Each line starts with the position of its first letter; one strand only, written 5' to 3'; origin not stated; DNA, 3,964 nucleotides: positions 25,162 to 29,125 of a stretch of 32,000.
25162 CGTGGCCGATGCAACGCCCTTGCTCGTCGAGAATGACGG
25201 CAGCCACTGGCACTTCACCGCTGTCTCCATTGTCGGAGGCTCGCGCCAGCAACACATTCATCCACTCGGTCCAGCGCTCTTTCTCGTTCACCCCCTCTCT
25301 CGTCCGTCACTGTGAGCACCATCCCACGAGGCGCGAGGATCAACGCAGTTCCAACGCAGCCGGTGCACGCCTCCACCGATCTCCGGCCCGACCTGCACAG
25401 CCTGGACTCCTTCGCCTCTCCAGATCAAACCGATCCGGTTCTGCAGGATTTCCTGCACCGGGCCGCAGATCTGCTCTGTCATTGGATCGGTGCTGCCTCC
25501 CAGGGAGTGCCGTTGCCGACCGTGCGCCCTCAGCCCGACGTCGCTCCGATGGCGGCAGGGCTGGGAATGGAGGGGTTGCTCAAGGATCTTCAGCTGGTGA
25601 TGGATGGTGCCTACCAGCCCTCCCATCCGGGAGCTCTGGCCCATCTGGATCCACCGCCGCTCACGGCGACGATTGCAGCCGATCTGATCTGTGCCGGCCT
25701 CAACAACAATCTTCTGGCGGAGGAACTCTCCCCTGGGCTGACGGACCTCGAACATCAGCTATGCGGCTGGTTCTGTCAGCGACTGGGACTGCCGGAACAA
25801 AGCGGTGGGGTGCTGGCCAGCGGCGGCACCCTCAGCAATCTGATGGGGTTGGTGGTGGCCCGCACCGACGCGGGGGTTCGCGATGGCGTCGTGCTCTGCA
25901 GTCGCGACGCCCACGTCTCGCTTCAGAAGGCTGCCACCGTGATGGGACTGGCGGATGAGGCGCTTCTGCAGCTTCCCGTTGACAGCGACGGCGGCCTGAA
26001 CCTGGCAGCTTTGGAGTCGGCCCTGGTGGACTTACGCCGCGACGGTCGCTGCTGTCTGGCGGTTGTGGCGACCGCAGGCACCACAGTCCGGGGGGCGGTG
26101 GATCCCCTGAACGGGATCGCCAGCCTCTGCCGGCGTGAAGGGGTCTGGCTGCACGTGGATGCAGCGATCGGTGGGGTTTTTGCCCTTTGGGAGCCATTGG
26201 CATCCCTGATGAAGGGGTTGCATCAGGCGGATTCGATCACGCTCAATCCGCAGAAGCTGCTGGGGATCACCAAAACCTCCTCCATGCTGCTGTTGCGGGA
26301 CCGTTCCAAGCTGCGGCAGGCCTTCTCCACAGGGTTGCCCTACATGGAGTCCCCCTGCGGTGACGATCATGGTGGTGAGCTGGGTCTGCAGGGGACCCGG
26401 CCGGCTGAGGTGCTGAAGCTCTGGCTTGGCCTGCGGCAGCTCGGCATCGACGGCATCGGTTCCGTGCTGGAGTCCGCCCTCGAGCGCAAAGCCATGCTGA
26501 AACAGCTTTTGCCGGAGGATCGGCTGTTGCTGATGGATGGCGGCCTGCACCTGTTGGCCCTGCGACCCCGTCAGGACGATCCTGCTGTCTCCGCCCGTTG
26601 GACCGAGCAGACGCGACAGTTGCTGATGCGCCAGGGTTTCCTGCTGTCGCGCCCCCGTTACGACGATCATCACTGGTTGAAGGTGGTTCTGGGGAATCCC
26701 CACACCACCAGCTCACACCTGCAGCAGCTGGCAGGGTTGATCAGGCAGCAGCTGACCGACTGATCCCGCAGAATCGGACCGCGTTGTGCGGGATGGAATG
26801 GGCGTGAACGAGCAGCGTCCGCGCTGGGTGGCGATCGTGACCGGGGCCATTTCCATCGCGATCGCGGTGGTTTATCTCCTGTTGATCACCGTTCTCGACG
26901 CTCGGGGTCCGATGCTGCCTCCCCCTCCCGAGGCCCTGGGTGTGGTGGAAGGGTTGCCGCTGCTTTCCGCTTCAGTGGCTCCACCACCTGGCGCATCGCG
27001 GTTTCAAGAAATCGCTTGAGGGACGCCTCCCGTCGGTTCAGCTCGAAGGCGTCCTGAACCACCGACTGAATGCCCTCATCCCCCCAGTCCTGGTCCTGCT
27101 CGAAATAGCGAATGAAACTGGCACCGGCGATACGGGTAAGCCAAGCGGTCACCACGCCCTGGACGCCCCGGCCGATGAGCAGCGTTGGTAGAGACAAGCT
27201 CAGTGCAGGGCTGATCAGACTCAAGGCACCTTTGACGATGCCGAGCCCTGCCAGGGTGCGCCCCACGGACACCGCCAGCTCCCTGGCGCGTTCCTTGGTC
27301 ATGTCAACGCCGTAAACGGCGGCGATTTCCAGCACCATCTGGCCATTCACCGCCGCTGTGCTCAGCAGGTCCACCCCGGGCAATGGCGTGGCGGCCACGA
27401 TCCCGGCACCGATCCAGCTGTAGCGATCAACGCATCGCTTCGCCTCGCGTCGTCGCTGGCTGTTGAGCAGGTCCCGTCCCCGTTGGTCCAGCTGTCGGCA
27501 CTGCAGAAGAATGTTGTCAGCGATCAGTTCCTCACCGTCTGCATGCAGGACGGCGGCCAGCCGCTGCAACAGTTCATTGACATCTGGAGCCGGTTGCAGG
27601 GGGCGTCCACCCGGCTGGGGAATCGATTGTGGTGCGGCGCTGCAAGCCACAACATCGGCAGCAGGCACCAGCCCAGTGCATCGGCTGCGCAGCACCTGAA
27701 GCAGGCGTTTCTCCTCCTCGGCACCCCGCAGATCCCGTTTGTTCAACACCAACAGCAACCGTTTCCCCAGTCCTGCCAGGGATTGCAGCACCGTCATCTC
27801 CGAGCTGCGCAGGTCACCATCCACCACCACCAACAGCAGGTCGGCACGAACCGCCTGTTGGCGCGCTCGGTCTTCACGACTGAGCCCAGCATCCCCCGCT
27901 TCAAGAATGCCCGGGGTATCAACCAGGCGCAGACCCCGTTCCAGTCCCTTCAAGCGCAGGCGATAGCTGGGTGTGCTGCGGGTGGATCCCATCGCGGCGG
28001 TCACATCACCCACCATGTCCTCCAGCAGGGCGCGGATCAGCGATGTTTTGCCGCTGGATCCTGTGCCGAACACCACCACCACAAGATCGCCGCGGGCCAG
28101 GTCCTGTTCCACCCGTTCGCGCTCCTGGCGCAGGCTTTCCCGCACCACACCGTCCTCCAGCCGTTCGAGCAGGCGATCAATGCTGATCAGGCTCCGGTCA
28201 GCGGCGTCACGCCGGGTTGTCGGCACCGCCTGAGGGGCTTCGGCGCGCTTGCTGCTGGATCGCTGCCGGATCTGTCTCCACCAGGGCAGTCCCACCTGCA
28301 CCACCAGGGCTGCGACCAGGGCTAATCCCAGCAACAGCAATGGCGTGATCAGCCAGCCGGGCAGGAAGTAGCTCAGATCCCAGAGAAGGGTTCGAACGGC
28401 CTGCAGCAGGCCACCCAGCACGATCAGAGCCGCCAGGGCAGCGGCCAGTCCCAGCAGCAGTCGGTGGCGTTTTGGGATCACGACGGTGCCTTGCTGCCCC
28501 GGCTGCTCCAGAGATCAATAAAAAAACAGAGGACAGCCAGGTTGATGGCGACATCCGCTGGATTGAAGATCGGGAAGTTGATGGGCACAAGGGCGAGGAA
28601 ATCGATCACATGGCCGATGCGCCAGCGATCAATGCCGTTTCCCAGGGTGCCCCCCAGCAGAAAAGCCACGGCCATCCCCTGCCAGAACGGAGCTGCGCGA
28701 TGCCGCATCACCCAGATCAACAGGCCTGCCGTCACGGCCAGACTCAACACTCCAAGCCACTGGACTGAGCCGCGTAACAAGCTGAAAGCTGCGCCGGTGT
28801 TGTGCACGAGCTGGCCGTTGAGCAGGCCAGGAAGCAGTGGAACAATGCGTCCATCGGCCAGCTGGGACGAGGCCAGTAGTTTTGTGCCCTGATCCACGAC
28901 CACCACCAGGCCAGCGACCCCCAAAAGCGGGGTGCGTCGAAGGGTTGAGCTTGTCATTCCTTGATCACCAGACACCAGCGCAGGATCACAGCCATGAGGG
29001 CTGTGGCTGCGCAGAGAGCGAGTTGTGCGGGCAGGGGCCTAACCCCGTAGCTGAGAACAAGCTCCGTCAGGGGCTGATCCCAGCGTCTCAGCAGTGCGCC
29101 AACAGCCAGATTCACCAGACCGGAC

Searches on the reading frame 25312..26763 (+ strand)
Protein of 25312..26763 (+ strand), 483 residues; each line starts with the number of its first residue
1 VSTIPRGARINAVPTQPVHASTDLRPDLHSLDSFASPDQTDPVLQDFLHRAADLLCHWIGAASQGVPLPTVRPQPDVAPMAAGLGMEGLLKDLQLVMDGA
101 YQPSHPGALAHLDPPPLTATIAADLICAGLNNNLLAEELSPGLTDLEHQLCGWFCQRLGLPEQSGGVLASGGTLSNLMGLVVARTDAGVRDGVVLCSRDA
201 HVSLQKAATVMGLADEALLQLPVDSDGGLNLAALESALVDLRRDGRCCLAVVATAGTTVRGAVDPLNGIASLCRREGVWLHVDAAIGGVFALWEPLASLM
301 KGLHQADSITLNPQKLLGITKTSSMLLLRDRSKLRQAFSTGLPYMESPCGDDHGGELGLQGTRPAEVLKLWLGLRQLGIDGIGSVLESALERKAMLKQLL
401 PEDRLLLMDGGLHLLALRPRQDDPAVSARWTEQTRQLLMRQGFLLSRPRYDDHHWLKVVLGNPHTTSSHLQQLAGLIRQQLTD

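Call 57: search_protein_families(library=pfam, proteins=[window:25312-26763:+], max_evalue=0.0001)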
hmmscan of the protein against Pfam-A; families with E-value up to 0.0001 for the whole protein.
window:25312-26763:+ (483 aa): 2 families
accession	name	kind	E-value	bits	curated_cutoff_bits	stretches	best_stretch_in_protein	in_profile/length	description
PF00282.25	Pyridoxal_deC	-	1.3e-47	162.7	27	1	90-403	23-356/375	Pyridoxal-dependent decarboxylase conserved domain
PF01212.27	Beta_elim_lyase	-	2.1e-05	24.4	27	1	167-285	51-170/288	Beta-eliminating lyase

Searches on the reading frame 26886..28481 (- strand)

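Call 57: search_protein_families(library=pfam, proteins=[window:26886-28481:-], max_evalue=0.0001)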
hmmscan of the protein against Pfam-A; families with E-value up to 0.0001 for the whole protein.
window:26886-28481:- (531 aa): 5 families
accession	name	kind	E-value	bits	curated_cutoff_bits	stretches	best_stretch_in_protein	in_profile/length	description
PF05128.17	DUF697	-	4.5e-55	186.2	27.7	1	326-484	1-162/162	Domain of unknown function (DUF697)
PF01926.29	MMR_HSR1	-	1e-14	55.1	21.9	1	135-248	2-113/113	50S ribosome-binding GTPase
PF02421.24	FeoB_N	-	3.8e-06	26.9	27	1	135-253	3-119/156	Ferrous iron transport protein B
PF00350.29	Dynamin_N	-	1.1e-05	26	27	0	135-156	1-22/168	Dynamin family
PF03193.22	RsgA_GTPase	-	3.8e-05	24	30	0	118-194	94-170/174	RsgA GTPase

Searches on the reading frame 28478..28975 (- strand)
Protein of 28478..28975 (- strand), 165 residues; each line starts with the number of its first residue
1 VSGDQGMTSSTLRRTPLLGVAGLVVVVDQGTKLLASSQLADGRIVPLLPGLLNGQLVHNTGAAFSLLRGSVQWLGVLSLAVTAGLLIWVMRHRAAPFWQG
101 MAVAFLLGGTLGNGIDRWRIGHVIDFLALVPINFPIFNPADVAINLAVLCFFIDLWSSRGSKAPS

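Call 57: search_protein_families(library=pfam, proteins=[window:28478-28975:-], max_evalue=0.0001)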
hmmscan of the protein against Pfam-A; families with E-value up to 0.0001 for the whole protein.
window:28478-28975:- (165 aa): 1 family
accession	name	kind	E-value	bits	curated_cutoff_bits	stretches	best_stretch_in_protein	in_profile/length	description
PF01252.23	Peptidase_A8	-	1.9e-32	112.8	25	1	21-156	2-141/142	Signal peptidase (SPase) II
